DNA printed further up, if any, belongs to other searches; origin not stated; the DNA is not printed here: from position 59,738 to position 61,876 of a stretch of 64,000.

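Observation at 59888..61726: Unassigned polytopic membrane protein with very long coiled-coil tail (ZorA-like layout) beside a glycosyltransferase/TPR locus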

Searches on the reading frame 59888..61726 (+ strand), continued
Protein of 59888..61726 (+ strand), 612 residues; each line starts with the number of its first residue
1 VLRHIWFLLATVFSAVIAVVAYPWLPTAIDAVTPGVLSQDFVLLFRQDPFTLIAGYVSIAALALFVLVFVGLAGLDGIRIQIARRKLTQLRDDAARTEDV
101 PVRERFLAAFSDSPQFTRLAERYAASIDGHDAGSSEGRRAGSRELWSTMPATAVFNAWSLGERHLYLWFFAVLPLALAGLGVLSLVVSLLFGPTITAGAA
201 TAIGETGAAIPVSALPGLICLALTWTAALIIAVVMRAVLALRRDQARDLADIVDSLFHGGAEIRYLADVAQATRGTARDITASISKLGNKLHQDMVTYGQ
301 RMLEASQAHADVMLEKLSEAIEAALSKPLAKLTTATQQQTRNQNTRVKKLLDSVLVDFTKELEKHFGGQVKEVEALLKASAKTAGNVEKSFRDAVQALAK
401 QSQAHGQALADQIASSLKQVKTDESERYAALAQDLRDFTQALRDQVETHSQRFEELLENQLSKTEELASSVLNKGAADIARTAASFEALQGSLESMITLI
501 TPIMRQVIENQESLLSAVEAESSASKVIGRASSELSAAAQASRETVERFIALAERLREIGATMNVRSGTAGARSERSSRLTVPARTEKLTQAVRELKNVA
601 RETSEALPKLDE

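Call 26: find_related_loci(query=A2, collection=genome_contigs, flank=10000)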
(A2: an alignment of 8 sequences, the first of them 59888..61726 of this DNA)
Query A2 (612 aa) in genome_contigs; peptide patterns used: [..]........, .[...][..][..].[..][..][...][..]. (x = any residue, [..] = any of these).
56 stretches matched a pattern; 8 encode a relative of the query (tblastn E <= 1e-3); 8 distinct loci.
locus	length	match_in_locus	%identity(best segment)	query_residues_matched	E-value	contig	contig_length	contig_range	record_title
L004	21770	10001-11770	34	1-610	2e-85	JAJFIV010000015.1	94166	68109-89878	MAG: Alphaproteobacteria bacterium isolate OFTM386 OFTM386_14, whole genome shotgun sequence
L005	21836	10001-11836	32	1-610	8e-76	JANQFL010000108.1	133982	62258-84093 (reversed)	MAG: Sneathiellales bacterium isolate PL23a_bin.86 k99_1856029, whole genome shotgun sequence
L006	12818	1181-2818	35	1-556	6e-76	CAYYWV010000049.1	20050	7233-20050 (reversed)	MAG TPA_asm: uncultured Alphaproteobacteria bacterium isolate SRP216583_co2_152 genome assembly, contig: NODE_1892_lengt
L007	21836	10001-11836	32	1-610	1e-77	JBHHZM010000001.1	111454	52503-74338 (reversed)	MAG: Alphaproteobacteria bacterium isolate Maj_1_bin.23 NODE_17_length_111454_cov_14.886731, whole genome shotgun sequen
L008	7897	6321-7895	29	1-531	1e-59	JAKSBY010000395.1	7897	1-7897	MAG: Sphingomonadales bacterium isolate MAG.237 k141_6945417, whole genome shotgun sequence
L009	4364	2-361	50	486-610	1e-27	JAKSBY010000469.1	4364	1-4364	MAG: Sphingomonadales bacterium isolate MAG.237 k141_4115376, whole genome shotgun sequence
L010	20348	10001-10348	35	486-610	1e-14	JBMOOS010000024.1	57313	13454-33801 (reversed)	MAG: Pseudomonadota bacterium isolate Betzabe_MAG108 MAG108_24, whole genome shotgun sequence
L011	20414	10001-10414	34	486-610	2e-10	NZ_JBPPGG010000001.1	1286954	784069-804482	Pedomonas sp. V897 Scaffold1, whole genome shotgun sequence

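Call 29: search_protein_families(library=ncbifam, proteins=[L007:8705-9808:+, L005:8837-9850:+, L008:5237-6235:+, L007:11851-12834:+, L005:7488-8837:+, L005:6065-7174:-, L007:19274-20662:-, L007:17143-19248:-, L007:15788-17143:-, L005:11856-13370:-], max_evalue=0.00001)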
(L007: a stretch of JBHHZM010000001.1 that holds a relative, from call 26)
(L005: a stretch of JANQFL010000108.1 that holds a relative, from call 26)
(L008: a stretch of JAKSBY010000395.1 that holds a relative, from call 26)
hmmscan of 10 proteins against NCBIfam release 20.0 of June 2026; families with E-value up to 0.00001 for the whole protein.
L007:8705-9808:+ (367 aa): 0 families

L005:8837-9850:+ (337 aa): 0 families

L008:5237-6235:+ (332 aa): 0 families

L007:11851-12834:+ (327 aa): 25 families
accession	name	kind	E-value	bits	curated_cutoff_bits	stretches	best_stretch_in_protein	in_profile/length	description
TIGR01179.1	galE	equivalog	7.5e-134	445.7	262.3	1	5-324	2-328/332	UDP-glucose 4-epimerase GalE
NF007956.0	PRK10675.1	subfamily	2.2e-69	234.2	394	1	4-321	2-329/338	UDP-glucose 4-epimerase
TIGR01181.1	dTDP_gluc_dehyt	equivalog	3.7e-35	121.6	365.1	1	5-321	2-311/321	dTDP-glucose 4,6-dehydratase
TIGR02197.1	heptose_epim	equivalog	9.5e-35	120.3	274.6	1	5-273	1-262/316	ADP-glyceromanno-heptose 6-epimerase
TIGR04180.1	EDH_00030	hypoth_equivalog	8.2e-28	97.3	475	1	5-307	1-296/297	NAD-dependent 4,6-dehydratase LegB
TIGR03466.1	HpnA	hypoth_equivalog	1.3e-22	80.1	367.65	1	4-159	2-158/327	hopanoid-associated sugar epimerase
NF042422.1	oxyalk_red_OleD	equivalog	6e-19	68.6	580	1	5-152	3-149/329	2-alkyl-3-oxoalkanoate reductase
NF008360.0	PRK11150.1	equivalog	1.2e-17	64.1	452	1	5-270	2-253/310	ADP-glyceromanno-heptose 6-epimerase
NF007582.0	PRK10217.1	equivalog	2.1e-15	56.7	698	1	4-321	3-311/355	dTDP-glucose 4,6-dehydratase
NF011728.1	PRK15181.1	equivalog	3.3e-15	55.9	760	1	2-264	15-275/348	Vi polysaccharide biosynthesis UDP-N-acetylglucosaminuronic acid C-4 epimerase TviC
NF007490.0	PRK10084.1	subfamily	5.9e-15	55.1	649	1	5-320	3-333/361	dTDP-glucose 4,6-dehydratase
NF042423.1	oxyalk_red_Shew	equivalog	8e-15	54.7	580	1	4-168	10-170/331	2-alkyl-3-oxoalkanoate reductase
NF043036.1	ErythonDh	equivalog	3.5e-14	52.7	325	1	5-158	3-165/321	D-erythronate dehydrogenase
TIGR01214.1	rmlD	equivalog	1.2e-13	50.8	224.05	1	4-177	1-159/285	dTDP-4-dehydrorhamnose reductase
NF047922.1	GDPFucSynFcl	equivalog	1.1e-11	44.8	500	1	4-313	4-293/308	GDP-L-fucose synthase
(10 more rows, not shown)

L005:7488-8837:+ (449 aa): 2 families
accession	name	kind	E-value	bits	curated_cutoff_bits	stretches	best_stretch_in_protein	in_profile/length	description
TIGR04063.1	stp3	hypoth_equivalog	2.1e-08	33.4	442.05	1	143-411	82-362/397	TIGR04063 family PEP-CTERM/XrtA system glycosyltransferase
NF038229.1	Glyco4_Geo_Pelo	equivalog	8e-06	25.1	400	0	146-409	48-301/338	GPMC system family 4 glycosyltransferase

L005:6065-7174:- (369 aa): 2 families
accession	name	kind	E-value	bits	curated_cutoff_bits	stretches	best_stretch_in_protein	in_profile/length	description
TIGR00236.1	wecB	equivalog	3.5e-86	289.6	210.15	1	4-326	1-322/366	non-hydrolyzing UDP-N-acetylglucosamine 2-epimerase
TIGR03568.1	NeuC_NnaA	equivalog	1.2e-12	47.4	235.9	1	6-301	3-303/365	UDP-N-acetylglucosamine 2-epimerase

L007:19274-20662:- (462 aa): 10 families
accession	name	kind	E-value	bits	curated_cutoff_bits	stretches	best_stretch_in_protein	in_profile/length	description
TIGR03013.1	EpsB_2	subfamily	1.2e-172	574.9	393.35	1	20-462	3-443/443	TIGR03013 family XrtA/PEP-CTERM system glycosyltransferase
TIGR03025.1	EPS_sugtrans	subfamily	2.6e-129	432.4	295.55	1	20-460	3-443/445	exopolysaccharide biosynthesis polyprenyl glycosylphosphotransferase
TIGR03023.1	WcaJ_sugtrans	equivalog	1.1e-100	338.1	410.75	1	21-457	4-448/453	undecaprenyl-phosphate glucose phosphotransferase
TIGR03022.1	WbaP_sugtrans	subfamily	2.2e-66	225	403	2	345-460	345-454/456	undecaprenyl-phosphate galactose phosphotransferase WbaP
NF007518.0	PRK10124.1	equivalog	2.7e-55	187.9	684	1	69-452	68-454/464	undecaprenyl-phosphate glucose phosphotransferase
NF050817.1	PolSacchBiosHfsE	equivalog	3e-55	187.8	750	1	51-456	49-460/467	polysaccharide biosynthesis protein HfsE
NF041877.1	EPS_EpsZ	equivalog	1.5e-47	162.3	800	1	61-460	53-457/459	exopolysaccharide biosynthesis polyisoprenyl-phosphate hexose-1-phosphate transferase EpsZ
NF052601.1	undeca_RfbP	equivalog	5.2e-42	143.8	330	2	345-459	131-239/244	undecaprenyl-phosphate galactose phosphotransferase family protein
NF011751.0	PRK15204.1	equivalog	2.3e-38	132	907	1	70-460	79-474/476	undecaprenyl-phosphate galactose phosphotransferase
NF045514.1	glycotran_HepC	equivalog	4.8e-24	84.9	140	1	269-382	113-211/220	heterocyst development glycosyltransferase HepC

L007:17143-19248:- (701 aa): 42 families (the best 25 are shown)
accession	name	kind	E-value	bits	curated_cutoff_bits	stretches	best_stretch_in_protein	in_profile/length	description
TIGR02916.1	PEP_his_kin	equivalog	2.8e-233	776.4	300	1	7-684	2-679/679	XrtA/PEP-CTERM system histidine kinase PrsK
NF008468.0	PRK11360.1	equivalog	5.1e-20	71.4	646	1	470-689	387-612/616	two-component system sensor histidine kinase AtoS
NF007688.0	PRK10364.1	equivalog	1.6e-17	63.5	479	1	478-686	239-452/460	two-component system sensor histidine kinase ZraS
NF052574.1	HisKinEspCMyxo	equivalog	1.2e-14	53.5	1200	1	484-692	422-644/785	serine histidine kinase EspC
NF010411.0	PRK13837.1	equivalog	3.9e-14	51.6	647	1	467-690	438-680/828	two-component system VirA-like sensor kinase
NF011874.0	PRK15347.1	equivalog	3.8e-13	48.4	852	1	578-687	507-616/921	two component system sensor kinase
NF052573.1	HisKinEspAMyxo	equivalog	7.7e-13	47.3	1400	1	576-692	495-618/755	serine histidine kinase EspA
TIGR02956.1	TMAO_torS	equivalog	9.2e-13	47.2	676.5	1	578-698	573-695/967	TMAO reductase system sensor histidine kinase/response regulator TorS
TIGR02966.1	phoR_proteo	equivalog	2.7e-12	46.3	334.2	1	487-682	122-332/333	phosphate regulon sensor histidine kinase PhoR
NF040691.1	MtrAB_MtrB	equivalog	3.6e-12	46.1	450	1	534-689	333-496/507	MtrAB system histidine kinase MtrB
NF038348.1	T2SS_HK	subfamily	3.9e-12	45.4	450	1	511-685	391-573/574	histidine kinase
NF008543.0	PRK11466.1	equivalog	8.1e-12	43.8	982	1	578-690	555-667/914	TMAO reductase system sensor histidine kinase/response regulator TorS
NF053867.1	SprKinKinDBac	equivalog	9.9e-12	44.1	775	1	575-686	388-498/500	sporulation kinase KinD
NF033092.0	HK_WalK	equivalog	1e-11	44.2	725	1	533-685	433-594/594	cell wall metabolism sensor histidine kinase WalK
NF010076.0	PRK13557.1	subfamily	2.8e-11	42.5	631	1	465-691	149-400/540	histidine kinase famiy protein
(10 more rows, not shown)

L007:15788-17143:- (451 aa): 55 families (the best 25 are shown)
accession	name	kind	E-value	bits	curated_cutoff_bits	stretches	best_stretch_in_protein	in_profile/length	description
TIGR02915.1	PEP_resp_reg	equivalog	2.4e-214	712.2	502.6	1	8-449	1-444/445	PEP-CTERM-box response regulator transcription factor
NF008469.0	PRK11361.1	equivalog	1e-123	413.4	714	1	5-446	4-454/461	acetoacetate metabolism transcriptional regulator AtoC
TIGR01818.1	ntrC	equivalog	1.5e-113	380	558.6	1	9-394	2-382/463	nitrogen regulation protein NR(I)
TIGR01817.1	nifA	equivalog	6.7e-105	351.9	528.85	1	124-414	174-463/534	nif-specific transcriptional activator NifA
NF041552.1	TF_PrdR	equivalog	2.1e-99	333.4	795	1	142-448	263-577/577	sigma-54 dependent transcriptional regulator PrdR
NF007689.0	PRK10365.1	equivalog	2.9e-99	332.8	760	1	7-441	7-436/441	sigma-54-dependent response regulator transcription factor ZraR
NF041946.1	LuxO_transreg_Vib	equivalog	5e-97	325.6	800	1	29-386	22-373/463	quorum-sensing sigma-54 dependent transcriptional regulator LuxO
NF049963.1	RespRegFlgRCampy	domain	5.8e-97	325.2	750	1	8-448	3-428/429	fla regulon two-component system response regulator FlgR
NF011695.0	PRK15115.1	equivalog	6.3e-95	318.5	763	1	4-446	5-435/445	two-component system response regulator GlrR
NF003451.0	PRK05022.1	equivalog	1.6e-92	310.9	476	1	124-446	163-507/512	nitric oxide reductase transcriptional regulator NorR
NF008176.1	PRK10923.1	equivalog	6.1e-92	308.6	620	1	7-396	5-388/469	nitrogen regulation protein NR(I)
NF038308.1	RNA_repair_RtcR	equivalog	8.7e-92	308.6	650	1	101-436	132-500/530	RNA repair transcriptional activator RtcR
NF050807.1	TransRegFlbDCaul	equivalog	1e-91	308.1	750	1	82-447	72-438/454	sigma-54-dependent transcriptional regulator FlbD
NF051870.1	NAssimRespRegNtrX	equivalog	2.5e-91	306.8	600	1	8-441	4-444/452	nitrogen assimilation response regulator NtrX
TIGR02329.1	propionate_PrpR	equivalog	1.3e-86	291.3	499.2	1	132-444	199-524/526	propionate catabolism operon regulatory protein PrpR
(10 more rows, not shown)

L005:11856-13370:- (504 aa): 0 families

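Call 30: search_protein_families(library=pfam, proteins=[L007:8705-9808:+, L005:8837-9850:+, L008:5237-6235:+, L007:11851-12834:+, L005:7488-8837:+, L005:6065-7174:-, L005:13517-15250:+, L010:9059-10351:+, L011:8933-10417:+, L005:11856-13370:-], max_evalue=0.01)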
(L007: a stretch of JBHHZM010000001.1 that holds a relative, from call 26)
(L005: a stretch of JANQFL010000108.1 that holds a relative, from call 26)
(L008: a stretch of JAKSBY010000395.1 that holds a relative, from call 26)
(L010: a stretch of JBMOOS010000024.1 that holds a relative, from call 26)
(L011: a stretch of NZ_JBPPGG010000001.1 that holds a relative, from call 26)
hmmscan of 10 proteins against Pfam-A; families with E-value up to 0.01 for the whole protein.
L007:8705-9808:+ (367 aa): 0 families

L005:8837-9850:+ (337 aa): 0 families

L008:5237-6235:+ (332 aa): 0 families

L007:11851-12834:+ (327 aa): 12 families
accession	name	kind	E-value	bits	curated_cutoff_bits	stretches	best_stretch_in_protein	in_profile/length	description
PF01370.27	Epimerase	-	1.8e-58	198.3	20.9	1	5-253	1-240/240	NAD dependent epimerase/dehydratase family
PF16363.11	GDP_Man_Dehyd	-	1e-51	176.8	27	1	6-308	1-324/332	GDP-mannose 4,6 dehydratase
PF02719.21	Polysacc_synt_2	-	5.5e-16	59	20.2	1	5-174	1-173/293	Polysaccharide biosynthesis protein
PF04321.23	RmlD_sub_bind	-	1.5e-15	57.5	27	1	4-157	2-140/287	RmlD substrate binding domain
PF01073.25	3Beta_HSD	-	1.6e-14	54.1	22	1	6-152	1-156/280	3-beta hydroxysteroid dehydrogenase/isomerase family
PF13460.12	NAD_binding_10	-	4.3e-11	43.4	27.2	1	9-167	1-141/184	NAD(P)H-binding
PF05368.20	NmrA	-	1.6e-10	41.5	27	1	3-119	3-108/298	NmrA-like family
PF07993.18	NAD_binding_4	-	4.5e-09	36.3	20.1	1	58-199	81-226/258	Male sterility protein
PF00106.31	adh_short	-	0.00038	20.4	26.6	1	4-64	2-69/195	short chain dehydrogenase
PF02254.24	TrkA_N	-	0.0018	19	23.8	1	10-62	5-58/116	TrkA-N domain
PF08659.16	KR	-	0.0036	17.7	22.6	0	4-41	2-35/180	KR domain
PF07940.18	Hepar_II_III_C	-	0.0092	16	24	0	231-283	38-91/237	Heparinase II/III-like, C-terminal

L005:7488-8837:+ (449 aa): 4 families
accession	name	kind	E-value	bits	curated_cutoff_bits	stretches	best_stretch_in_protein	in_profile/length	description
PF13439.12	Glyco_transf_4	-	2.9e-14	53.9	28.5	1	129-248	48-169/170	Glycosyltransferase Family 4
PF13579.12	Glyco_trans_4_4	-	3.2e-14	54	29.7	1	18-237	4-149/158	Glycosyl transferase 4-like domain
PF13692.12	Glyco_trans_1_4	-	7.8e-06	26.6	27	1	265-407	3-140/142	Glycosyl transferases group 1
PF00534.26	Glycos_transf_1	-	0.00016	21.7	26.4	1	263-410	15-159/172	Glycosyl transferases group 1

L005:6065-7174:- (369 aa): 2 families
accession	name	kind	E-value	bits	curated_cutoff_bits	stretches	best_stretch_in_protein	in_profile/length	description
PF02350.25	Epimerase_2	-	2.4e-92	309.9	30.6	1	25-360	2-346/347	UDP-N-acetylglucosamine 2-epimerase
PF13579.12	Glyco_trans_4_4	-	0.0026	18.6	29.7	0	22-173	10-157/158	Glycosyl transferase 4-like domain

L005:13517-15250:+ (577 aa): 0 families

L010:9059-10351:+ (430 aa): 0 families

L011:8933-10417:+ (494 aa): 1 family
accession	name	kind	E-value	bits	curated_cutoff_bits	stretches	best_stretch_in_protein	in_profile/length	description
PF06745.19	ATPase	-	0.0041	16.9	26.6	1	293-426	47-181/231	KaiC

L005:11856-13370:- (504 aa): 0 families

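Call 33: find_homologous_proteins(query=A1, max_evalue=0.00001)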
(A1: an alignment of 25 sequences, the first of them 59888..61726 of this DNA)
Query A1 (25 sequences) (612 aa, profile of the alignment): 3 proteins with E <= 0.00001 among 8000 candidates.
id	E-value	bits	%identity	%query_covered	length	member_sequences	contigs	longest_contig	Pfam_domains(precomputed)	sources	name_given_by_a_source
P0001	3.9e-218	744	100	100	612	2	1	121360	PF28082.1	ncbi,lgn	-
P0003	1.9e-208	712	45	100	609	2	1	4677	PF28082.1,PF01442.24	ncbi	-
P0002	4.9e-206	704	78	97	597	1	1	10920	PF28082.1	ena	-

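Call 42: predict_structure(alignment_id=A1)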
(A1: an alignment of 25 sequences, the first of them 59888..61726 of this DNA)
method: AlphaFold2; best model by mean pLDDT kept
length: 612 residues; sequences in the alignment: 25
mean_pLDDT: 65.7   pTM: 0.43
mean pLDDT of the five models: 65.7, 64.1, 63.9, 59.7, 55.8
residues with pLDDT >= 90: 59; 70-90: 183; 50-70: 213; < 50: 157
segments of 3 or more residues with pLDDT < 50: 130-142, 195-208, 325-346, 348-350, 470-485, 487-497, 499-502, 513-516, 518-533, 541-546, 563-583, 604-612
pLDDT, mean of each block of 10 residues (from residue 1): 87 92 83 69 77 89 93 89 90 71 82 85 78 43 68 81 77 92 86 51 48 77 92 92 88 77 57 69 70 70 66 59 49 44 47 56 54 59 62 63 61 66 69 71 71 71 58 45 48 47 50 49 44 49 48 51 48 40 48 55 45 38
secondary structure, 60 per line:
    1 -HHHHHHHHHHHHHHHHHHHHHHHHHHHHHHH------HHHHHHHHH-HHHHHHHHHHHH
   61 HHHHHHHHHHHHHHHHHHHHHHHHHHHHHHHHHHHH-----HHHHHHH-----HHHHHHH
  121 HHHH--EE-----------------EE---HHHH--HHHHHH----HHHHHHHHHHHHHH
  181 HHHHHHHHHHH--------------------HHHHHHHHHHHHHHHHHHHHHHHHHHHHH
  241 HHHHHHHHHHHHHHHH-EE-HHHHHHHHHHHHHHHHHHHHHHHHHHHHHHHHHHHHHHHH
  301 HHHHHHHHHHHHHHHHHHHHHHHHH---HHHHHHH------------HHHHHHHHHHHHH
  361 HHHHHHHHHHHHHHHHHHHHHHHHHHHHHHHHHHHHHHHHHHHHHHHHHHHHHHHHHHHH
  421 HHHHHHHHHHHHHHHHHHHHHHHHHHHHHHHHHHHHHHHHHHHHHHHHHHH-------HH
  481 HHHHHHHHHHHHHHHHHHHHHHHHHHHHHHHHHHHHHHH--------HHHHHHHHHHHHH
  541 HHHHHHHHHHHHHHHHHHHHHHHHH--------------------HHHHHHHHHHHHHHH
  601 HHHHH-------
elements in order: H2-32 H39-47 H49-96 H102-108 H114-124 H151-154 H157-162 H167-191 H212-256 H261-325 H329-335 H348-471 H479-519 H528-565 H586-605

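Call 44: find_related_loci(query=A2, collection=metagenome_contigs, flank=10000)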
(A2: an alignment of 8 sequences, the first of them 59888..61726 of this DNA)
Query A2 (612 aa) in metagenome_contigs; peptide patterns used: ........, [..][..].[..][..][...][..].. (x = any residue, [..] = any of these).
365 stretches matched a pattern; 13 encode a relative of the query (tblastn E <= 1e-3); 13 distinct loci.
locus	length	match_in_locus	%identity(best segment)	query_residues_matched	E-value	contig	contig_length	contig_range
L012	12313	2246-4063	38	1-612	1e-106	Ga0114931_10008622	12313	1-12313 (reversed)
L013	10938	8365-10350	30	2-609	2e-78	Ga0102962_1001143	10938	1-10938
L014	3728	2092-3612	34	2-580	6e-75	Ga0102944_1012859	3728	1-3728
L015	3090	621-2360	30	1-610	3e-63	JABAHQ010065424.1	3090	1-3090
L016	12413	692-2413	32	6-610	8e-85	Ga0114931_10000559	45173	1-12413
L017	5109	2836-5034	28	2-611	3e-44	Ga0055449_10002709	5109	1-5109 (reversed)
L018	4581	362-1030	38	389-611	2e-31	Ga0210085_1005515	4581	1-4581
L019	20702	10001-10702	28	346-596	6e-20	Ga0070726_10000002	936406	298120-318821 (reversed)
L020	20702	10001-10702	28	346-596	6e-20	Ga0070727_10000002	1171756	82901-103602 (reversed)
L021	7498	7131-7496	33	486-597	2e-11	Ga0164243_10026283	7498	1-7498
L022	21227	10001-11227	34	128-610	2e-10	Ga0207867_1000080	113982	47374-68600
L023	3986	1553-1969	30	487-612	2e-6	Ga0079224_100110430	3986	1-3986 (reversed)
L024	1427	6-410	34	489-610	2e-6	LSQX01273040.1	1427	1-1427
